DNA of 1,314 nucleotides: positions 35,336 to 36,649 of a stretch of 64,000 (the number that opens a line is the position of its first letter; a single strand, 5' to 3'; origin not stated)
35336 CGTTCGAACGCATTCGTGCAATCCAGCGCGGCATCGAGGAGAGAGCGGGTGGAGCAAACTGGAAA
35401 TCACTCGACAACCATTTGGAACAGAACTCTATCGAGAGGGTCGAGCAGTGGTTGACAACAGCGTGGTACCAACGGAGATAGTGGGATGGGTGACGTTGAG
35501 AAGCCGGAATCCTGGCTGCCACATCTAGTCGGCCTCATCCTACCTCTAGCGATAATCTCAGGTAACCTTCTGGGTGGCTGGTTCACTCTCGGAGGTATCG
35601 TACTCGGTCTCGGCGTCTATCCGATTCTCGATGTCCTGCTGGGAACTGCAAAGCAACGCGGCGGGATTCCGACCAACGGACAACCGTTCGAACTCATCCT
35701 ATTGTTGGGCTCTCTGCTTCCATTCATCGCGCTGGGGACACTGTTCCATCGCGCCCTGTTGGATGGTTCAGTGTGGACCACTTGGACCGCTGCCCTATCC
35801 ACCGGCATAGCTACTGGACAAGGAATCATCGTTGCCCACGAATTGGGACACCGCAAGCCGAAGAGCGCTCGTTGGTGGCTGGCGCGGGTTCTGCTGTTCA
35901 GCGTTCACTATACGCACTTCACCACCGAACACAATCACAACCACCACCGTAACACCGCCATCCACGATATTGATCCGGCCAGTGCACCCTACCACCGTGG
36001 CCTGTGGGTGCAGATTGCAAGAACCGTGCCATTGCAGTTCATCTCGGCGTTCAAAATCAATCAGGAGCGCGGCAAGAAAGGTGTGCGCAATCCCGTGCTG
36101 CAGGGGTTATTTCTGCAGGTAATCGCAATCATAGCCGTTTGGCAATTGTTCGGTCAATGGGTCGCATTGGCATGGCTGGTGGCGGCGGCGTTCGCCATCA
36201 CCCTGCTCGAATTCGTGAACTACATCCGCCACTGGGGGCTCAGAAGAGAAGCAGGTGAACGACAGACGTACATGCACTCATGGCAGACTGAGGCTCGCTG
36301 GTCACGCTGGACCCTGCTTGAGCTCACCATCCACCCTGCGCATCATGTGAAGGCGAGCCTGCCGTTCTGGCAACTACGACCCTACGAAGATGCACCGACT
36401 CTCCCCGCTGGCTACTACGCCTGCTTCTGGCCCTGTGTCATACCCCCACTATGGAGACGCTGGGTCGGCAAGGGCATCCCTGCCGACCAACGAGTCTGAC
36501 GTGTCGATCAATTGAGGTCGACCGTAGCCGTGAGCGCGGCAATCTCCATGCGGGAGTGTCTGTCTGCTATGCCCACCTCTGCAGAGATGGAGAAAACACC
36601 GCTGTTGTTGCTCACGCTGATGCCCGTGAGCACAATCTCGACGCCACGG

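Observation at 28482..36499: Compact oxidation cluster: BoxB-like diiron epoxidase with crotonases, 3-hydroxyacyl-CoA dehydrogenase, aldehyde dehydrogenase, a P-loop kinase and an AlkB-type membrane hydroxylase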

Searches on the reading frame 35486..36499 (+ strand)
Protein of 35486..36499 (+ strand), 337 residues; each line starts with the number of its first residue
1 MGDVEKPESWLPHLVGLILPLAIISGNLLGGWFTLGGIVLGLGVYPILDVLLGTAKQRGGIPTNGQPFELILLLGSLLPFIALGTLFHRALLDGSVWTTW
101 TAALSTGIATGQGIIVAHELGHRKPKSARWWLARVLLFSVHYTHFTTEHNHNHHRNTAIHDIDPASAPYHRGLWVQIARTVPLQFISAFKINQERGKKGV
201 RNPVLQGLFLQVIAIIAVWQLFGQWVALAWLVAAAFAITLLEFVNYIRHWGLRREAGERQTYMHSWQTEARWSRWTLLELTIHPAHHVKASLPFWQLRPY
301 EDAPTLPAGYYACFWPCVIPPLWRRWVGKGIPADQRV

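Call 3: search_protein_families(library=pfam, proteins=[window:35486-36499:+], max_evalue=0.01)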
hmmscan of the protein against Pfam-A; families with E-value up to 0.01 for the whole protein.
window:35486-36499:+ (337 aa): 1 family
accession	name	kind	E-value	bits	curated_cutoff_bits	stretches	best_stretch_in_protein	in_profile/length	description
PF00487.30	FA_desaturase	-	1.5e-26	94.1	29.7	1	96-314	2-250/253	Fatty acid desaturase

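Call 4: search_protein_families(library=ncbifam, proteins=[window:35486-36499:+], max_evalue=0.01)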
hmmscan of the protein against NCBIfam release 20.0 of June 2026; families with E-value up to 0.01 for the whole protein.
window:35486-36499:+ (337 aa): 0 families

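Call 6: search_solved_structures(query=window:35486-36499:+, max_evalue=0.1, show_alignments=1)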
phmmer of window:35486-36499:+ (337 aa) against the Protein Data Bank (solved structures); distinct sequences matched with E-value up to 0.1: 2.
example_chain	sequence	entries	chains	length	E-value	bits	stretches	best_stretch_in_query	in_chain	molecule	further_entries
8f6t_A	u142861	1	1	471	1.3e-35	126.6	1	31-327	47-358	Alkane 1-monooxygenase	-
8sbb_A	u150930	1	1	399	1.5e-31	113.2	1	30-327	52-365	Alkane 1-monooxygenase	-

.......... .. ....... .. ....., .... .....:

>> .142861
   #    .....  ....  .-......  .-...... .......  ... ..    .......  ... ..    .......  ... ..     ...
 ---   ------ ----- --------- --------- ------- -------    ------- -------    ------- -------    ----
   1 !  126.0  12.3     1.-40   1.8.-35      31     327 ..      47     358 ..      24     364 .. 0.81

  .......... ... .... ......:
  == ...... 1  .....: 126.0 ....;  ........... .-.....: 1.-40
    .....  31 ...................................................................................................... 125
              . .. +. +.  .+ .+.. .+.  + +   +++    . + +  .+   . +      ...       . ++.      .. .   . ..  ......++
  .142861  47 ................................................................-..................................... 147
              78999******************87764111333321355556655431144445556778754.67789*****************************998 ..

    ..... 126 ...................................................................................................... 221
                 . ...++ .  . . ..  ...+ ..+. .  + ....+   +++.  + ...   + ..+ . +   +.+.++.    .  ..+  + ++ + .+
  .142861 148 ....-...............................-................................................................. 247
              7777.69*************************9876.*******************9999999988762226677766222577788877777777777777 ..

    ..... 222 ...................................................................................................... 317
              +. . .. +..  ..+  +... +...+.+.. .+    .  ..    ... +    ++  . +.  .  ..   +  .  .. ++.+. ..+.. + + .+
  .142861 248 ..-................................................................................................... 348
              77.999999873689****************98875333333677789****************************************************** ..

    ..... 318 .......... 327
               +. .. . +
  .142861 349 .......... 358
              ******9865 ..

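Call 18: find_homologous_proteins(query=window:35486-36499:+)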
Query window:35486-36499:+ (337 aa): 833 proteins with E <= 0.001 among 8000 candidates; the best 120 are listed.
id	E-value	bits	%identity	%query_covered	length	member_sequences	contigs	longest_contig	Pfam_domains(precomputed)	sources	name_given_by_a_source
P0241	2.3e-216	736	93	100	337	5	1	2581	PF00487.31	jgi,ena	-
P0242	8.9e-196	668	83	100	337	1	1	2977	PF00487.31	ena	-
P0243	1.8e-192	658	82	99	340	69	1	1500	PF00487.31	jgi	-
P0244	6.4e-127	442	59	97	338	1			PF00487.31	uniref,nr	uniref:Putative oxidoreductase n=1 Tax=uncultured marine group II/III euryarchaeote KM3_109_G01 TaxI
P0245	2.7e-120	420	57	99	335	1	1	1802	PF00487.31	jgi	-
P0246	1.3e-119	418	56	97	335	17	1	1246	PF00487.31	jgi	jgi:alkane 1-monooxygenase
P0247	2.0e-119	417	56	98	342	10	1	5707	PF00487.31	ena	-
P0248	2.1e-119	417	56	98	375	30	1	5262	PF00487.31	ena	-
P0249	1.3e-118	415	55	99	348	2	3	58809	PF00487.31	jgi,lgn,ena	-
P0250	5.3e-118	413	56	98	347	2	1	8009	PF00487.31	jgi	jgi:alkane 1-monooxygenase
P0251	8.5e-118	412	56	97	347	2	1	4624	PF00487.31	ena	-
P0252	2.9e-117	410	55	99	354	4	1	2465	PF00487.31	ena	-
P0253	1.0e-116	408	56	98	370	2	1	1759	PF00487.31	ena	-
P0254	2.4e-116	407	56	96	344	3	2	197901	PF00487.31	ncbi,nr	ncbi:MAG: alkane 1-monooxygenase [Gemmatimonadetes bacterium]|nr:alkane 1-monooxygenase [Gemmatimona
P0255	3.2e-116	407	55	99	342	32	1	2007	PF00487.31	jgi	jgi:alkane 1-monooxygenase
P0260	1.1e-115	405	56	98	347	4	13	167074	PF00487.31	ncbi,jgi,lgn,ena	jgi:alkane 1-monooxygenase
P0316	1.0e-108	382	53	98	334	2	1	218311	PF00487.31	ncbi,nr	ncbi:MAG: alkane 1-monooxygenase [Mariniblastus sp.]|nr:alkane 1-monooxygenase [Mariniblastus sp.]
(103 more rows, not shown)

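Call 20: find_encoding_contigs(protein=window:35486-36499:+, flank=10000, max_places=4)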
Protein window:35486-36499:+ (337 aa): 12 contigs read that carry it; 4 places shown.
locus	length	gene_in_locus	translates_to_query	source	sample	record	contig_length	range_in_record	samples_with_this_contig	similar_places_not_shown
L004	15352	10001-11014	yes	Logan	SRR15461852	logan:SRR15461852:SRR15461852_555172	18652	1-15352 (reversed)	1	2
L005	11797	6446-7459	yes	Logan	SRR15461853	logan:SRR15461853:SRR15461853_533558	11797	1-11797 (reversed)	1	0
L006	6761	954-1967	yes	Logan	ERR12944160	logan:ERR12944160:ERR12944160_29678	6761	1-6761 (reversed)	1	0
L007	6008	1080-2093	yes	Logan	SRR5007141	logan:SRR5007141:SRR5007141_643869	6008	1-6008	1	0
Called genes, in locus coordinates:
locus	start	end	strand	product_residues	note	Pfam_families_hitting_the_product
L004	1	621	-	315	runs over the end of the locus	PF03320:FBPase_glpX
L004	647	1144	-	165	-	PF01967:MoaC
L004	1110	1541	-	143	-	PF02391:MoaE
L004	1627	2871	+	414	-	PF03486:HI0933_like (faint), PF13450:NAD_binding_8 (faint)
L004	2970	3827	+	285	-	PF00378:ECH_1, PF16113:ECH_2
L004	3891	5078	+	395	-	PF05138:PaaA_PaaC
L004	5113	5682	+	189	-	-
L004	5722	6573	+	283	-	PF02737:3HCDH_N, PF00725:3HCDH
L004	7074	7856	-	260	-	PF00378:ECH_1, PF16113:ECH_2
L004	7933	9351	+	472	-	PF00171:Aldedh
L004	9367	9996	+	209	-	PF06414:Zeta_toxin (faint), PF13238:AAA_18 (weak), PF13671:AAA_33 (weak)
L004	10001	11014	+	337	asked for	PF00487:FA_desaturase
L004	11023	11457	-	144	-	-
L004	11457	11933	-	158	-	-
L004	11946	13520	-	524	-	PF00482:T2SSF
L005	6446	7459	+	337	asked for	PF00487:FA_desaturase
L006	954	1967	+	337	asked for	PF00487:FA_desaturase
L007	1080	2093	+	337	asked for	PF00487:FA_desaturase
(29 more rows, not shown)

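Call 21: find_encoding_contigs(protein=P0260, flank=8000, max_places=3)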
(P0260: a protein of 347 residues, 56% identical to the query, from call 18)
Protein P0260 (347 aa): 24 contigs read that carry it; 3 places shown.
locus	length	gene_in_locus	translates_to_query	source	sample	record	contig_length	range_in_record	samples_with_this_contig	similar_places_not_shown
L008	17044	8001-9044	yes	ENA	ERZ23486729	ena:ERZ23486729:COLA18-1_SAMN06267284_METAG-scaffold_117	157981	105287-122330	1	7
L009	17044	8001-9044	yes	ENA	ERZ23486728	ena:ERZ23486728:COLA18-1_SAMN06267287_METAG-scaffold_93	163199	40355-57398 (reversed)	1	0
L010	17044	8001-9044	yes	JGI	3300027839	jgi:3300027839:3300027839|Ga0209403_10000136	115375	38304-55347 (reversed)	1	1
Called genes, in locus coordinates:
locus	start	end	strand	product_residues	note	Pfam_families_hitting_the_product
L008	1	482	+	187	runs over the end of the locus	-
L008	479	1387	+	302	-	PF01210:NAD_Gly3P_dh_N (weak), PF02737:3HCDH_N, PF03446:NAD_binding_2 (weak), PF00725:3HCDH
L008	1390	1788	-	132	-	PF03745:DUF309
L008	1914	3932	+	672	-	PF03190:Thioredox_DsbH, PF13899:Thioredoxin_7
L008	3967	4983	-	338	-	PF18854:baeRF_family10, PF18844:baeRF_family2, PF18859:acVLRF1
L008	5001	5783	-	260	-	PF00378:ECH_1, PF16113:ECH_2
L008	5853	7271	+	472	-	PF00171:Aldedh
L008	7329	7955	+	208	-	PF06414:Zeta_toxin (weak), PF13191:AAA_16 (weak), PF13238:AAA_18 (faint), PF13671:AAA_33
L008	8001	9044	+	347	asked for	PF00487:FA_desaturase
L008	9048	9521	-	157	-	-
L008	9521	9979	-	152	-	-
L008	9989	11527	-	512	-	PF00482:T2SSF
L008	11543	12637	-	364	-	PF00482:T2SSF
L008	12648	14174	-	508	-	PF23990:PilB3_N (faint), PF00437:T2SSE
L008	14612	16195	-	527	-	-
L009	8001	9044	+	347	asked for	PF00487:FA_desaturase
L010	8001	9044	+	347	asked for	PF00487:FA_desaturase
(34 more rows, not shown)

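Call 52: find_encoding_contigs(protein=P0254, flank=6000, max_places=2)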
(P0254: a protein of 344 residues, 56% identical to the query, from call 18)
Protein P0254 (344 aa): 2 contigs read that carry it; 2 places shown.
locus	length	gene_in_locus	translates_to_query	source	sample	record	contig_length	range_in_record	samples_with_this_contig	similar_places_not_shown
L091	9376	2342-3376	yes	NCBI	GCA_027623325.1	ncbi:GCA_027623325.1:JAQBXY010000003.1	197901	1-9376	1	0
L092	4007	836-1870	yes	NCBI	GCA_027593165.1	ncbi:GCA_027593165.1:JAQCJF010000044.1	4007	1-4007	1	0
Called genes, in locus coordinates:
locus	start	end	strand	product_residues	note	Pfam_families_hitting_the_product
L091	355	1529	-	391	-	PF01527:HTH_Tnp_1 (weak), PF13276:HTH_21, PF00665:rve, PF13683:rve_3, PF13333:rve_2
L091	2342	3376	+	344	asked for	PF00487:FA_desaturase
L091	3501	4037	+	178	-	PF05175:MTS, PF08242:Methyltransf_12, PF13649:Methyltransf_25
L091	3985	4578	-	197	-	PF01370:Epimerase, PF16363:GDP_Man_Dehyd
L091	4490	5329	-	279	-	PF02308:MgtC, PF13194:DUF4010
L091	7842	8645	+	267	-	PF13385:Laminin_G_3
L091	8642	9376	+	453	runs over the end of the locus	-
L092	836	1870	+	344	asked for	PF00487:FA_desaturase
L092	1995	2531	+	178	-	PF05175:MTS, PF08242:Methyltransf_12, PF13649:Methyltransf_25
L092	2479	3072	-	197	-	PF01370:Epimerase, PF16363:GDP_Man_Dehyd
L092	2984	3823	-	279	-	PF02308:MgtC, PF13194:DUF4010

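Call 53: find_encoding_contigs(protein=P0316, flank=6000, max_places=2)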
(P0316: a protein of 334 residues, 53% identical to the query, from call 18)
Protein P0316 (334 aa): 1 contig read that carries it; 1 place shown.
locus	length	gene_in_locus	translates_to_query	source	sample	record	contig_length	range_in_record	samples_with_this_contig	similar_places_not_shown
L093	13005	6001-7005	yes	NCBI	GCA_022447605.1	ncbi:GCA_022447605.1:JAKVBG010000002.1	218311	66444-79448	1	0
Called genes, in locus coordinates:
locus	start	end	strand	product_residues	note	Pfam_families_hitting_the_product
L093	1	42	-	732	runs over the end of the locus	PF02543:Carbam_trans_N, PF16861:Carbam_trans_C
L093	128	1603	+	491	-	PF13472:Lipase_GDSL_2 (weak), PF14559:TPR_19 (faint)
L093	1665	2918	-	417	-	PF13360:PQQ_2, PF01011:PQQ (faint), PF13570:Beta-prop_ACSF4 (faint), PF25293:Beta-prop_EMC1_N (weak), PF13360:PQQ_2 (weak)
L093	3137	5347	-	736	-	PF00141:peroxidase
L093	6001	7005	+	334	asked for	PF00487:FA_desaturase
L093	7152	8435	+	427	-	PF01266:DAO (faint), PF13450:NAD_binding_8, PF01593:Amino_oxidase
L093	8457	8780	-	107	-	-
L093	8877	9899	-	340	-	PF00149:Metallophos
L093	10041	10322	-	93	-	PF13616:Rotamase_3, PF00639:Rotamase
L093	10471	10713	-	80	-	-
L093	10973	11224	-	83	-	-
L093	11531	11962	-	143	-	PF01475:FUR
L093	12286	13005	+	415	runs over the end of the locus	PF02492:cobW, PF03193:RsgA_GTPase (faint), PF07683:CobW_C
